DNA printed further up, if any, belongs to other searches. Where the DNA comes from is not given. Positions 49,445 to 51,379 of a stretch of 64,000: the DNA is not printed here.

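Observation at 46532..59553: PucR-regulated cluster: class-III aminotransferase, peptide-type ABC importer, two amidohydrolases, a PNPOx flavoprotein and an Fe-ADH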

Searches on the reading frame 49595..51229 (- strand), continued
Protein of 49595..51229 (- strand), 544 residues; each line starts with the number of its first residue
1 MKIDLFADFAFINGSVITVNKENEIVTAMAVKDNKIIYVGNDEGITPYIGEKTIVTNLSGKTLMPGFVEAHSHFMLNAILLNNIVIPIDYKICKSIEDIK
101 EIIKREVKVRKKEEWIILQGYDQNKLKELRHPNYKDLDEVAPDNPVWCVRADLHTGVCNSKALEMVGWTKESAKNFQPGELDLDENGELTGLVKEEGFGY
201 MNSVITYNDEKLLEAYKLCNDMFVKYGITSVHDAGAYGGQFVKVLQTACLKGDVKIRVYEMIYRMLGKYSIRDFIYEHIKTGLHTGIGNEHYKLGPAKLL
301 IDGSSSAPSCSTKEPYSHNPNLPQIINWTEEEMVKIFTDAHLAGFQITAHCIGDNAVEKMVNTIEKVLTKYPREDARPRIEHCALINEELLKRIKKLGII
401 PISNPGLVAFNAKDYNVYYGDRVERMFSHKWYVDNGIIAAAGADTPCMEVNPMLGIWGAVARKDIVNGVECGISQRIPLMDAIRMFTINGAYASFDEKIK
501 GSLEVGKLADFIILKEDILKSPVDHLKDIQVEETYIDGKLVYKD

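Call 31: search_protein_families(library=pfam, proteins=[L002:3424-4659:+, L002:4690-5553:+, L002:5558-6625:+, L002:6622-7389:+, L002:7392-8087:+, L002:8105-8731:+, L002:11695-12954:-, L002:13200-13646:+, L002:13690-14469:-, L002:14640-15851:-], max_evalue=0.00001)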
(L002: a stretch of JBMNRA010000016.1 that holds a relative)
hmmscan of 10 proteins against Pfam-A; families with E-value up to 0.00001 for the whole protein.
L002:3424-4659:+ (411 aa): 3 families
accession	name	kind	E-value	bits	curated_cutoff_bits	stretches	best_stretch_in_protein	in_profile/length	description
PF13433.12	Peripla_BP_5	-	2.6e-110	369.4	27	1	53-408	1-356/363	Periplasmic binding protein domain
PF13458.12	Peripla_BP_6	-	6.9e-90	302.6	31.7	1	52-390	1-340/343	Periplasmic binding protein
PF01094.35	ANF_receptor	-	2.1e-13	50.5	25.4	1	72-385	2-320/353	Receptor family ligand binding region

L002:4690-5553:+ (287 aa): 1 family
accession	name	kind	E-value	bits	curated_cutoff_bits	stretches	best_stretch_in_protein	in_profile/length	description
PF02653.21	BPD_transp_2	-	7.2e-39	134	26.8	1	8-272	2-268/269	Branched-chain amino acid transport system / permease component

L002:5558-6625:+ (355 aa): 1 family
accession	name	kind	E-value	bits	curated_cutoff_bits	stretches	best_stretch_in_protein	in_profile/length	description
PF02653.21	BPD_transp_2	-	2.4e-42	145.4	26.8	1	35-323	4-268/269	Branched-chain amino acid transport system / permease component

L002:6622-7389:+ (255 aa): 4 families
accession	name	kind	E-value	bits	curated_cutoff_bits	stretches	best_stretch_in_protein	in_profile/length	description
PF00005.33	ABC_tran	-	2.1e-29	103.3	25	1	27-181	2-137/137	ABC transporter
PF02463.25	SMC_N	-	4.3e-10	39.8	40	0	18-56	5-44/220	RecF/RecN/SMC N terminal domain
PF12399.14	BCA_ABC_TP_C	-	1.2e-07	31.6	25.5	1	228-249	1-22/27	Branched-chain amino acid ATP-binding cassette transporter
PF13476.12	AAA_23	-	3.7e-07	31.4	27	1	19-57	3-40/201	AAA domain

L002:7392-8087:+ (231 aa): 2 families
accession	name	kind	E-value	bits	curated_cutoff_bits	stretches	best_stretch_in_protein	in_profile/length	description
PF00005.33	ABC_tran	-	7.2e-36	124.2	25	1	18-160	2-136/137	ABC transporter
PF13304.12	AAA_21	-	1e-07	32.8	27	0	133-184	238-291/304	AAA domain, putative AbiEii toxin, Type IV TA system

L002:8105-8731:+ (208 aa): 1 family
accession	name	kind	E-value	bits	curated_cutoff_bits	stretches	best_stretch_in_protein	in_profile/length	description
PF13189.12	Cytidylate_kin2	-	8.6e-48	163.3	28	1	4-186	1-175/176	Cytidylate kinase-like family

L002:11695-12954:- (419 aa): 3 families
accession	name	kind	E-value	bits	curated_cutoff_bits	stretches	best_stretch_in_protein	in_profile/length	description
PF00208.27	ELFV_dehydrog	-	1.1e-77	261.4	23.4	1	181-416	1-241/241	Glutamate/Leucine/Phenylalanine/Valine dehydrogenase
PF02812.23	ELFV_dehydrog_N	-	1.1e-55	187.3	25.3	1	35-162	1-128/129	Glu/Leu/Phe/Val dehydrogenase, dimerisation domain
PF02826.25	2-Hacid_dh_C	-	1e-05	25.5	25.1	0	203-265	28-92/178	D-isomer specific 2-hydroxyacid dehydrogenase, NAD binding domain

L002:13200-13646:+ (148 aa): 3 families
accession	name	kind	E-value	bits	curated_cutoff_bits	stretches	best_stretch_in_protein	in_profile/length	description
PF13412.12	HTH_24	-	1.3e-16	60.4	21.9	1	6-53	1-48/48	Winged helix-turn-helix DNA-binding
PF13404.12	HTH_AsnC-type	-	7.1e-15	55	27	1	6-46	1-41/42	AsnC-type helix-turn-helix domain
PF01037.27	AsnC_trans_reg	-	3e-14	53.1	25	1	72-139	1-73/73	Lrp/AsnC ligand binding domain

L002:13690-14469:- (259 aa): 1 family
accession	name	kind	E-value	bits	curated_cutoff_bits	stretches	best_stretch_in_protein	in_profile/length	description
PF05389.17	MecA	-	9.8e-33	114.1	22.5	1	16-255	1-220/221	Negative regulator of genetic competence (MecA)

L002:14640-15851:- (403 aa): 2 families
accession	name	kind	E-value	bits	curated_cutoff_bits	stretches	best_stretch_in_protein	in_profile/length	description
PF01546.33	Peptidase_M20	-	1.6e-31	110.2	24.6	1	80-392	1-202/206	Peptidase family M20/M25/M40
PF07687.19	M20_dimer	-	1.4e-07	31.9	21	1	205-291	11-104/107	Peptidase dimerisation domain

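Call 32: find_encoding_contigs(protein=window:49595-51229:-, flank=10000, max_places=4)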
Protein window:49595-51229:- (544 aa): 24 contigs read that carry it; 2 places shown.
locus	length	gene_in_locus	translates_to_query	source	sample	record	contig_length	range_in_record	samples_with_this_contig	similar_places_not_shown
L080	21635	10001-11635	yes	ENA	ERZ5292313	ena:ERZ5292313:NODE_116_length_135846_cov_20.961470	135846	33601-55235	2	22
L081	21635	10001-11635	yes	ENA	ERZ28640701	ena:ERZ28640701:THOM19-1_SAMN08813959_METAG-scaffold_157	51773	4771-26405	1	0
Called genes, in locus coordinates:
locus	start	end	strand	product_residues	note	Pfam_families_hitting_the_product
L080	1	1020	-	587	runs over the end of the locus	PF00909:Ammonium_transp, PF00543:P-II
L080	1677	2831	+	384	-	PF07905:PucR, PF13556:HTH_30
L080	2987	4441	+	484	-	PF00202:Aminotran_3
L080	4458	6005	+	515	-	PF00496:SBP_bac_5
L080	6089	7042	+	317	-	PF19300:BPD_transp_1_N, PF00528:BPD_transp_1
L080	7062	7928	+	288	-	PF12911:OppC_N, PF00528:BPD_transp_1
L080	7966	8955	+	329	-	PF00005:ABC_tran, PF13304:AAA_21 (faint), PF08352:oligo_HPY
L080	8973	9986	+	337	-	PF00005:ABC_tran, PF13304:AAA_21 (faint), PF08352:oligo_HPY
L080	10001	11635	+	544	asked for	PF07969:Amidohydro_3, PF01979:Amidohydro_1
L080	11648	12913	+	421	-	PF01546:Peptidase_M20, PF04389:Peptidase_M28, PF07687:M20_dimer (faint)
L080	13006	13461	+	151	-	PF01243:PNPOx_N, PF12900:Pyridox_ox_2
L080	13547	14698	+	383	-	PF00465:Fe-ADH, PF13685:Fe-ADH_2, PF25137:ADH_Fe_C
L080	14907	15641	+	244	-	PF00005:ABC_tran, PF02463:SMC_N (weak)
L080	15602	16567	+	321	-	PF01458:SUFBD_core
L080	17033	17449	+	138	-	PF00583:Acetyltransf_1, PF13673:Acetyltransf_10, PF13508:Acetyltransf_7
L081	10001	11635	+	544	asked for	PF07969:Amidohydro_3, PF01979:Amidohydro_1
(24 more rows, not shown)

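Call 33: find_encoding_contigs(protein=P0083, flank=10000, max_places=2)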
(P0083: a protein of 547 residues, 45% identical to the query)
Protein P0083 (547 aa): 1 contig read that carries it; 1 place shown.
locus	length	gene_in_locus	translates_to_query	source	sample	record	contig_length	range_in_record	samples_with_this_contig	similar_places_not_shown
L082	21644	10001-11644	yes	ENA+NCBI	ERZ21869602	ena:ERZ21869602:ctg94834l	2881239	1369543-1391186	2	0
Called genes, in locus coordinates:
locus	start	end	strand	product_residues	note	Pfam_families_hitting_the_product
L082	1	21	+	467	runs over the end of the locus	PF06277:EutA, PF14450:FtsA (faint), PF06723:MreB_Mbl (weak)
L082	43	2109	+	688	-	PF06751:EutB, PF05985:EutC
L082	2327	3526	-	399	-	PF00872:Transposase_mut, PF10551:MULE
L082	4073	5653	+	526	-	PF00496:SBP_bac_5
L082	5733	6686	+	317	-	PF19300:BPD_transp_1_N, PF00528:BPD_transp_1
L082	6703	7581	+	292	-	PF12911:OppC_N (weak), PF00528:BPD_transp_1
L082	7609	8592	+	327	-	PF00005:ABC_tran, PF13304:AAA_21 (weak), PF08352:oligo_HPY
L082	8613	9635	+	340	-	PF02463:SMC_N (weak), PF00005:ABC_tran, PF08352:oligo_HPY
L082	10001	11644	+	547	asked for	PF07969:Amidohydro_3, PF01979:Amidohydro_1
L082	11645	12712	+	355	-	PF03417:AAT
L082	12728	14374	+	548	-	PF07969:Amidohydro_3, PF01979:Amidohydro_1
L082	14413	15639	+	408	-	PF01546:Peptidase_M20, PF07687:M20_dimer (weak)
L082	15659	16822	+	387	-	PF07969:Amidohydro_3, PF01979:Amidohydro_1 (faint)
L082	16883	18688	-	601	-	PF03050:DDE_Tnp_IS66, PF13817:DDE_Tnp_IS66_C (faint)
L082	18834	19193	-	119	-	PF05717:TnpB_IS66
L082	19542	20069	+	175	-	PF07969:Amidohydro_3, PF01979:Amidohydro_1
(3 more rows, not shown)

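Call 40: list_cluster_members(proteins=[P0081, P0082, P0085, P0089, P0099, P0074, P0027, P0058, P0055, P0120])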
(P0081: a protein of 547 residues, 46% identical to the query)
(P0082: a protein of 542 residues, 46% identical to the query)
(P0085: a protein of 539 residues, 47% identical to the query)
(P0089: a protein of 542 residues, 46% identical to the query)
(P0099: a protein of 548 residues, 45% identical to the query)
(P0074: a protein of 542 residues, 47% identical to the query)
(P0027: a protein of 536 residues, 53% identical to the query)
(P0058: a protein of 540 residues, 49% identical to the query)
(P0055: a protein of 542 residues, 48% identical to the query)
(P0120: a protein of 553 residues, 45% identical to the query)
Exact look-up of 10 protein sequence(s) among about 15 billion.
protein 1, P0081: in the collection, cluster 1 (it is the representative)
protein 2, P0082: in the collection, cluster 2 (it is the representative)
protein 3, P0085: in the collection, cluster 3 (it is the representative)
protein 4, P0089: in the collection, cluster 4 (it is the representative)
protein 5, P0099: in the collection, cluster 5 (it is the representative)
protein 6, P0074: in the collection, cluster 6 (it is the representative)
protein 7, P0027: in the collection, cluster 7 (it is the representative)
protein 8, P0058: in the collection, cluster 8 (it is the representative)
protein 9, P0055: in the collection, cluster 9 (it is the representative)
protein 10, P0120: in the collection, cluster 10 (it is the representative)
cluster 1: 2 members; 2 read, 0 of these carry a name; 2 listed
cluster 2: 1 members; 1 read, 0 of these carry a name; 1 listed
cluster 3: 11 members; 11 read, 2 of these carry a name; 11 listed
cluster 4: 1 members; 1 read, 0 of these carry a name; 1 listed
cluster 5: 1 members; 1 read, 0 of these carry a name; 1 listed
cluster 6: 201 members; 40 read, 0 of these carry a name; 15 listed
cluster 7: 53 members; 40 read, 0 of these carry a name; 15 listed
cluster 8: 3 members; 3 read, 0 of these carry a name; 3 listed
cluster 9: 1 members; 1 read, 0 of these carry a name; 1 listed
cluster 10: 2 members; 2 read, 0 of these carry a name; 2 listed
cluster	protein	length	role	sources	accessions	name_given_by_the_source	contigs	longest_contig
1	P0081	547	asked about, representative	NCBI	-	-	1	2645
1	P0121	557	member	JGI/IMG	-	-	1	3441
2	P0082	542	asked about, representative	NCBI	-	-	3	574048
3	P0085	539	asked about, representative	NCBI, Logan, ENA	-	-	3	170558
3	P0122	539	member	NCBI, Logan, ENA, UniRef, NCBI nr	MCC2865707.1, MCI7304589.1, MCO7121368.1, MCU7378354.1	amidohydrolase [Ihubacter massiliensis] | Amidohydrolase n=1 Tax=Hominibacterium faecale TaxID=2839743 RepID=A0A9J6QQR2_9FIRM | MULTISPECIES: amidohydrolase [Eubacteriales Family XIII. Incertae Sedis]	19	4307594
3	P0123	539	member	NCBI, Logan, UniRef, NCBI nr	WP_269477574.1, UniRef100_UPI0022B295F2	amidohydrolase [Hominibacterium faecale] | amidohydrolase n=1 Tax=Hominibacterium faecale TaxID=2839743 RepID=UPI0022B295F2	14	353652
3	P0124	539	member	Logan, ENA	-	-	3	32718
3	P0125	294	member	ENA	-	-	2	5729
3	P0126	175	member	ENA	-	-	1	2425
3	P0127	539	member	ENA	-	-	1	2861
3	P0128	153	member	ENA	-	-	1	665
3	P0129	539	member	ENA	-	-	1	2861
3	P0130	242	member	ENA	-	-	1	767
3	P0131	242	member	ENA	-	-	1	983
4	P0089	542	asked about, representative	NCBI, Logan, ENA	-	-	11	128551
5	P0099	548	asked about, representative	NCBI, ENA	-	-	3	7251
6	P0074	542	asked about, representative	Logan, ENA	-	-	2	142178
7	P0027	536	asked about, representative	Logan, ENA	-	-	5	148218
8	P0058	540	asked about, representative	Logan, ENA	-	-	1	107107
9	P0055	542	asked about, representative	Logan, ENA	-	-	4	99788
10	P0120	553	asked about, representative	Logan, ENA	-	-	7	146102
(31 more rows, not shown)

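Call 43: search_protein_families(library=pfam, proteins=[L069:961-2217:+, L069:2556-3650:+, L069:3644-4555:+, L069:5551-6354:+, L069:6608-7444:+, L069:7524-8435:+, L069:8503-9960:+, L069:11732-13495:+, L069:13553-14515:+, L069:14664-15866:+], max_evalue=0.00001)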
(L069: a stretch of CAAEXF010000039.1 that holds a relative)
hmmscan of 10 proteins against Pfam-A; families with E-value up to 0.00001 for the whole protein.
L069:961-2217:+ (418 aa): 3 families
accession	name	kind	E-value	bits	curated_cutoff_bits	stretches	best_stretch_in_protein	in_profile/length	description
PF00465.25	Fe-ADH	-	2.5e-51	174.1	31.3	1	36-204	1-168/168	Iron-containing alcohol dehydrogenase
PF25137.1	ADH_Fe_C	-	1.3e-37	129.8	27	1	215-413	1-193/194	Fe-containing alcohol dehydrogenase family, C-terminal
PF13685.12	Fe-ADH_2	-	1.5e-09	38.4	28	1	43-137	4-96/149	Iron-containing alcohol dehydrogenase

L069:2556-3650:+ (364 aa): 5 families
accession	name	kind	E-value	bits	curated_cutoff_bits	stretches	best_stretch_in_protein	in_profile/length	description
PF00294.29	PfkB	-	2.8e-48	165.2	25.8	1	59-348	3-299/302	pfkB family carbohydrate kinase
PF13412.12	HTH_24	-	2.1e-10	40.4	21.9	1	4-48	4-48/48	Winged helix-turn-helix DNA-binding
PF08543.17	Phos_pyr_kin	-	1e-06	28.8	27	1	227-334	112-227/246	Phosphomethylpyrimidine kinase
PF01047.28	MarR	-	3.5e-06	27.2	24.6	0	2-47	2-47/59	MarR family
PF12802.13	MarR_2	-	8.7e-06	26.2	27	0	8-48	10-51/61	MarR family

L069:3644-4555:+ (303 aa): 1 family
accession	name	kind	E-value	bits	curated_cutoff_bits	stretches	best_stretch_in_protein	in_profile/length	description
PF04227.17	Indigoidine_A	-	3.3e-139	463.6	25.2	1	11-299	1-290/291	Indigoidine synthase A like protein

L069:5551-6354:+ (267 aa): 2 families
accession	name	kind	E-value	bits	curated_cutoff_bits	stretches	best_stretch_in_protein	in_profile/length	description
PF01614.24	IclR_C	-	3.4e-45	154.2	24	1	89-255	2-172/174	Bacterial transcriptional regulator IclR C-terminal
PF09339.16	HTH_IclR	-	6.4e-11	42.3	22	1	22-71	1-51/52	IclR helix-turn-helix domain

L069:6608-7444:+ (278 aa): 1 family
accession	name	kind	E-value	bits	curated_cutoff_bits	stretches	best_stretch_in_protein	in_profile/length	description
PF02548.21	Pantoate_transf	-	1.2e-116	389.1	28.7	1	5-262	1-258/259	Ketopantoate hydroxymethyltransferase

L069:7524-8435:+ (303 aa): 3 families
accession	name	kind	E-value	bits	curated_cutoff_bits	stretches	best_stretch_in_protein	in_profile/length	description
PF02558.23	ApbA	-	7.9e-44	149.3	22.2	1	3-150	1-148/150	Ketopantoate reductase PanE/ApbA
PF08546.17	ApbA_C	-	1.6e-40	138.7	22.7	1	177-301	1-125/125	Ketopantoate reductase PanE/ApbA C terminal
PF03721.20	UDPG_MGDP_dh_N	-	1.1e-06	28.8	27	1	1-56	1-56/187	UDP-glucose/GDP-mannose dehydrogenase family, NAD binding domain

L069:8503-9960:+ (485 aa): 1 family
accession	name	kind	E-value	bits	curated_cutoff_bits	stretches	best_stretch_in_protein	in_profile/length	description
PF00474.23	SSF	-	4.5e-35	121.7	22.8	1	32-427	1-406/406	Sodium:solute symporter family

L069:11732-13495:+ (587 aa): 1 family
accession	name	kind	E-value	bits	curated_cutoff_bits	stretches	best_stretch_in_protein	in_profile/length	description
PF03169.20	OPT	-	4.9e-57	194.4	25.8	2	349-581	368-622/623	OPT oligopeptide transporter protein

L069:13553-14515:+ (320 aa): 1 family
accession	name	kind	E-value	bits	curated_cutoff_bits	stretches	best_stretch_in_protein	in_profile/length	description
PF03576.19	Peptidase_S58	-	3.1e-39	135.7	23.9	1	9-314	6-303/307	Peptidase family S58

L069:14664-15866:+ (400 aa): 4 families
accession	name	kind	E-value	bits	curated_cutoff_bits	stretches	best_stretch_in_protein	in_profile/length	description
PF00575.29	S1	-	6.6e-74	244.7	22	4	206-277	2-74/74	S1 RNA binding domain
PF23459.1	S1_RRP5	-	4.1e-27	95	27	2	292-361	2-71/72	RRP5 S1 domain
PF21710.3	Spt6_S1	-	9.8e-08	32.6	27.5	0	289-364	12-88/91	Spt6, S1/OB domain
PF13509.12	S1_2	-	2.8e-06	27.8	21.8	0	209-262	2-48/61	S1 domain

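Call 49: search_protein_families(library=pfam, proteins=[L062:4193-5143:-, L062:5189-6703:-, L062:6746-8098:-, L062:8242-9849:-, L062:11814-13298:+, L062:13318-14541:+, L041:4075-5949:+, L041:8445-9941:+, L041:11586-12902:+, L041:13645-15120:-], max_evalue=0.00001)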
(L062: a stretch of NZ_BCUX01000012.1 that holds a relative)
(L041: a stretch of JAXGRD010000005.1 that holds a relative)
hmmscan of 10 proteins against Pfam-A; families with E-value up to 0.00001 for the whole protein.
L062:4193-5143:- (316 aa): 1 family
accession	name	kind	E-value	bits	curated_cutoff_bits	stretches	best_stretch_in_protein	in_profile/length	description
PF00795.27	CN_hydrolase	-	9.3e-30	104.2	23.2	1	24-280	2-253/256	Carbon-nitrogen hydrolase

L062:5189-6703:- (504 aa): 1 family
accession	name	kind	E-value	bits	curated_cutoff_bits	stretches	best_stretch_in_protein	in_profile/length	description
PF00171.27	Aldedh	-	2.6e-130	435.5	23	1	20-483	3-461/461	Aldehyde dehydrogenase family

L062:6746-8098:- (450 aa): 1 family
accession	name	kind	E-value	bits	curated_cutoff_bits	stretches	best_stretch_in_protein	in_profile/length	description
PF00202.27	Aminotran_3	-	5.4e-107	358.4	30.5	1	29-447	9-403/403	Aminotransferase class-III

L062:8242-9849:- (535 aa): 2 families
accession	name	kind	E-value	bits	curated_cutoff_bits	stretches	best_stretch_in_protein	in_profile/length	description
PF07905.16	PucR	-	5.2e-33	114.3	33.5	1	15-132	1-117/118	Purine catabolism regulatory protein-like family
PF13556.12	HTH_30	-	5e-15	55.5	27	1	461-518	1-58/59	PucR C-terminal helix-turn-helix domain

L062:11814-13298:+ (494 aa): 1 family
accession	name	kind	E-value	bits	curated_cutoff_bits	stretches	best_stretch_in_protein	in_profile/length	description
PF00474.23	SSF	-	2.2e-22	80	22.8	1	35-428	3-406/406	Sodium:solute symporter family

L062:13318-14541:+ (407 aa): 2 families
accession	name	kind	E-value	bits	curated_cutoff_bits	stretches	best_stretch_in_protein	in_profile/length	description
PF01546.33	Peptidase_M20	-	3.5e-24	86.3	24.6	1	77-398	2-204/206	Peptidase family M20/M25/M40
PF04389.22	Peptidase_M28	-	5.3e-06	26.7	21.3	0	63-127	3-68/193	Peptidase family M28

L041:4075-5949:+ (624 aa): 5 families
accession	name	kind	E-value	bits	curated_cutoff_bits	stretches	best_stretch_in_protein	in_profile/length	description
PF02518.31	HATPase_c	-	4.1e-28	98.5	26.4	1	505-619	2-109/111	Histidine kinase-, DNA gyrase B-, and HSP90-like ATPase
PF00512.31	HisKA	-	1.5e-13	51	26.9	1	389-454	2-65/66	His Kinase A (phospho-acceptor) domain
PF08447.18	PAS_3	-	5e-10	39.9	25.6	1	284-369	3-89/89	PAS fold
PF13426.13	PAS_9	-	3.2e-07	31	27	1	271-374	3-103/103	PAS domain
PF00989.32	PAS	-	7.1e-07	29.7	22.6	1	260-372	2-113/113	PAS fold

L041:8445-9941:+ (498 aa): 1 family
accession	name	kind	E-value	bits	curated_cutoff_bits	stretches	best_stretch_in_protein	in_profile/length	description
PF00474.23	SSF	-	7.5e-40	137.5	22.8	1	36-431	1-406/406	Sodium:solute symporter family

L041:11586-12902:+ (438 aa): 2 families
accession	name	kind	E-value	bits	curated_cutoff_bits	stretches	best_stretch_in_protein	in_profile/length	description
PF07687.19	M20_dimer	-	1.3e-17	64.1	21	1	214-322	2-106/107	Peptidase dimerisation domain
PF01546.33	Peptidase_M20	-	1.7e-11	44.8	24.6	1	88-420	2-193/206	Peptidase family M20/M25/M40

L041:13645-15120:- (491 aa): 1 family
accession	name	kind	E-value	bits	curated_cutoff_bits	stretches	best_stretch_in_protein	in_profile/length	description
PF00474.23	SSF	-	7.6e-26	91.3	22.8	1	38-431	1-406/406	Sodium:solute symporter family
